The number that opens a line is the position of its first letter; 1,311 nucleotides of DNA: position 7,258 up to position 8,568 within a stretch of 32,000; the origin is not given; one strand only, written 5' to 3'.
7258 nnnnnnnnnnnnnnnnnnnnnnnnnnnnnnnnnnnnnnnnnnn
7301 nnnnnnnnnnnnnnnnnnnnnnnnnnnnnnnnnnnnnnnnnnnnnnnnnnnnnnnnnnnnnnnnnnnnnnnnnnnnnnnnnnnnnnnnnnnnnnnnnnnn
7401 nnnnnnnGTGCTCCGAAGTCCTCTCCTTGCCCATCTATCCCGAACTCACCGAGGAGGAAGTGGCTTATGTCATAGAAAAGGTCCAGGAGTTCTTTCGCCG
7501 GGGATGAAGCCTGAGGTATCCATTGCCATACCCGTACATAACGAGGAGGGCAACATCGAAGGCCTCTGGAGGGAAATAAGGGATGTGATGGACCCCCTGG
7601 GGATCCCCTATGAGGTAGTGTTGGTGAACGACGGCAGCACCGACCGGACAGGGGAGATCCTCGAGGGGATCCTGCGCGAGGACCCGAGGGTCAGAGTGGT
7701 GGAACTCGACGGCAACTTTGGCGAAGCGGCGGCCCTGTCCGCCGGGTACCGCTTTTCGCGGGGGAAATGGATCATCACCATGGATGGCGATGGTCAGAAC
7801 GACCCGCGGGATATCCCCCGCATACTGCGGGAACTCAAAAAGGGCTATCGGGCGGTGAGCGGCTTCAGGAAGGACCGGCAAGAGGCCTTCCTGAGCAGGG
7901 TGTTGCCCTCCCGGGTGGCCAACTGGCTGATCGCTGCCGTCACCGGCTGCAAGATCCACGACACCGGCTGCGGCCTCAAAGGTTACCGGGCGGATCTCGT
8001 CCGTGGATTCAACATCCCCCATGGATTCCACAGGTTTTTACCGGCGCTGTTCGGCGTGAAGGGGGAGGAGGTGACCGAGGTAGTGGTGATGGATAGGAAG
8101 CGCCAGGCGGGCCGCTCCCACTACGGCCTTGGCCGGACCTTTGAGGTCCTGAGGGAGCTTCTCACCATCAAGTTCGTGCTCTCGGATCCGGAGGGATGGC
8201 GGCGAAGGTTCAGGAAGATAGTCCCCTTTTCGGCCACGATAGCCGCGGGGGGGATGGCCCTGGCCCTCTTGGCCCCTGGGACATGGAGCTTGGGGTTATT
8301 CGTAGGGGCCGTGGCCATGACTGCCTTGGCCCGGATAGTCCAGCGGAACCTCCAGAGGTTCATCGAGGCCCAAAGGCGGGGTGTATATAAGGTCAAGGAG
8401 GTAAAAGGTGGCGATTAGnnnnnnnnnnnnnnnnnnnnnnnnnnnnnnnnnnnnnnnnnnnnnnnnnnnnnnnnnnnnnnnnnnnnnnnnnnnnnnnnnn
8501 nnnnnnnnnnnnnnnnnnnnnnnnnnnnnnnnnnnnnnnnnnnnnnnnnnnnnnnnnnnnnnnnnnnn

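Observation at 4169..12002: Arn-like envelope aminosugar-modification cluster lacking ArnA/ArnD, built around a Gfo/Idh/MocA + DegT pair, DedA, UPF0104 and two GT-C transferases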

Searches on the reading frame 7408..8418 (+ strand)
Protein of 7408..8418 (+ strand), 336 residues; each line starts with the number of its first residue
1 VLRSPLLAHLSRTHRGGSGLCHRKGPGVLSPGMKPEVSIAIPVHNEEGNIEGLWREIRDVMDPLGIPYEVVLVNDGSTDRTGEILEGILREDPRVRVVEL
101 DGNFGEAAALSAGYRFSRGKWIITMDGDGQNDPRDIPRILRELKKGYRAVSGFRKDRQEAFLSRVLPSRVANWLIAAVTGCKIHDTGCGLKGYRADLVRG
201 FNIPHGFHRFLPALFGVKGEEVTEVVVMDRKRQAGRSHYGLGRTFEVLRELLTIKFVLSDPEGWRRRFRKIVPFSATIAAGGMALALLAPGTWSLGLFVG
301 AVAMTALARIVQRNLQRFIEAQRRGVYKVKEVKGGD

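Call 3: search_protein_families(library=pfam, proteins=[window:7408-8418:+], max_evalue=0.001)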
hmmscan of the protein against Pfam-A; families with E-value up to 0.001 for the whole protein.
window:7408-8418:+ (336 aa): 2 families
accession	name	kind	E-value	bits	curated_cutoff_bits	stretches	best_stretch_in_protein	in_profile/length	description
PF00535.33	Glycos_transf_2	-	9.4e-31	107.4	23.3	1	38-198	1-164/168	Glycosyl transferase family 2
PF10111.15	Glyco_tranf_2_2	-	0.00025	21.1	27.3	1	38-129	1-92/276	Glycosyltransferase like family 2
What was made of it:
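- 7504..8418 (+): GT2 polyprenyl-phosphate glycosyltransferase of the ArnC/GtrB/DPMS class. Pfam Glycos_transf_2 (call 3).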

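Call 4: search_protein_families(library=ncbifam, proteins=[window:7408-8418:+], max_evalue=0.001)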
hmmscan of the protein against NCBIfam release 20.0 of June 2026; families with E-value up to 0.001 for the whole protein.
window:7408-8418:+ (336 aa): 14 families
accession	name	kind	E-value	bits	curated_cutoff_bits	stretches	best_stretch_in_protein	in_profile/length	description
NF007986.1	PRK10714.1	equivalog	1.1e-37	129.8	529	1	36-288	7-251/316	undecaprenyl-phosphate 4-deoxy-4-formamido-L-arabinose transferase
NF047588.1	GlcsyltransPgfSStrep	equivalog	2.5e-27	95.9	500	1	37-244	3-210/308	glycosyltransferase PgfS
TIGR03937.1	PgaC_IcaA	equivalog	1.6e-17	63.6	422.3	1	34-146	44-153/407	poly-beta-1,6-N-acetyl-D-glucosamine synthase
NF047683.1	TeichurnBiosyTuaG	equivalog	2e-11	44.1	400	1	33-146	4-114/252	teichuronic acid biosynthesis protein TuaG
NF041391.1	DPhHxTase_Halo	equivalog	3.9e-10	39.1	375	1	44-200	4-152/213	dolichyl-phosphate hexose transferase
TIGR03111.1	glyc2_xrt_Gpos1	hypoth_equivalog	3.5e-09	36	363.95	1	31-142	45-155/439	TIGR03111 family XrtG-associated glycosyltransferase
TIGR03965.1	mycofact_glyco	equivalog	3.7e-09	36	280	1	34-144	73-180/467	mycofactocin biosynthesis glycosyltransferase MftF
NF007482.0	PRK10073.1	equivalog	9e-09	34.8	423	1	34-134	5-101/334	glycosyltransferase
TIGR04182.1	glyco_TIGR04182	equivalog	9.3e-09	35.1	325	1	36-195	1-150/293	S-layer glycoprotein N-glycosyltransferase AglJ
NF058614.1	PPMAGASynPpgS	equivalog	2.7e-08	33.5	370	1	37-153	2-112/226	polyprenyl-phospho-N-acetylgalactosaminyl synthase PpgS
TIGR04283.1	glyco_like_mftF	equivalog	2.9e-08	33.6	182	1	37-162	1-116/221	TIGR04283 family arsenosugar biosynthesis glycosyltransferase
NF041875.1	EPS_EpsD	equivalog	3.5e-08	33.2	370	1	67-150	30-111/325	exopolysaccharide biosynthesis glycosyltransferase EpsD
NF045692.1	OglycostaseCruG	equivalog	1.8e-06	27.1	600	1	30-144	36-153/386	2'-O-glycosyltransferase CruG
TIGR04242.1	nodulat_NodC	equivalog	9.5e-06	24.8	550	1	33-144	46-157/395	chitooligosaccharide synthase NodC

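Call 29: search_solved_structures(query=window:7504-8418:+, max_evalue=0.001)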
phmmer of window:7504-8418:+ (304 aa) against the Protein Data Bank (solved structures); distinct sequences matched with E-value up to 0.001: 13.
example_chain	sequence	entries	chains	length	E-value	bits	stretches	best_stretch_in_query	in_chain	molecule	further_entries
9hwj_A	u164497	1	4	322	9.7e-34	120.3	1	4-254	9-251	Undecaprenyl-phosphate 4-deoxy-4-formamido-L-arabinose transferase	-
9bhc_C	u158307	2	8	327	1.6e-33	119.6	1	4-223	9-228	Undecaprenyl-phosphate 4-deoxy-4-formamido-L-arabinose transferase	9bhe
8vxh_A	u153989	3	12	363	2.2e-33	119.1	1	4-223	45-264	Undecaprenyl-phosphate 4-deoxy-4-formamido-L-arabinose transferase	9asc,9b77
5eke_A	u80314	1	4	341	7.4e-25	91.1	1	4-299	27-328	Uncharacterized glycosyltransferase sll0501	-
5ekp_C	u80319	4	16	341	9e-25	90.8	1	4-299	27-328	Uncharacterized glycosyltransferase sll0501 | Glycosyltransferase sll0501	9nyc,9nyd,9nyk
9nye_A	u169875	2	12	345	9.4e-25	90.8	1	4-299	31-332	Glycosyltransferase sll0501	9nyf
5mlz_A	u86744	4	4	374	2.1e-15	60.1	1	4-242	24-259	Dolichol monophosphate mannose synthase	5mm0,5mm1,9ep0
6p61_A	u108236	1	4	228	1.4e-08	37.6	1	3-107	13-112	Glycosyltransferase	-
5hea_A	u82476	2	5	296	3.3e-08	36.4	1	5-127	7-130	Putative glycosyltransferase (GalT1)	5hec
2z87_A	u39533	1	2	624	8e-06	28.6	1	3-143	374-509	Chondroitin synthase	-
2z86_A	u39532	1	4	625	8.1e-06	28.6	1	3-143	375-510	Chondroitin synthase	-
8bz4_A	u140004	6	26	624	0.00075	22.1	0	4-110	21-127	Glycosyltransferase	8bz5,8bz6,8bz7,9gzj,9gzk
8bz8_A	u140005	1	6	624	0.00075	22.1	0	4-110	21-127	Glycosyltransferase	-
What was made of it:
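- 7504..8418 (+): Top PDB hits are ArnC (120 bits, three species), GtrB sll0501 (91) and DPMS (60) (call 29).
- On Polyprenyl-phosphate glycosyltransferases of GT2 (ArnC/GtrB/DPMS class): The PDB ranking runs ArnC, then GtrB, then DPMS, all ahead of soluble GT2s (call 29).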
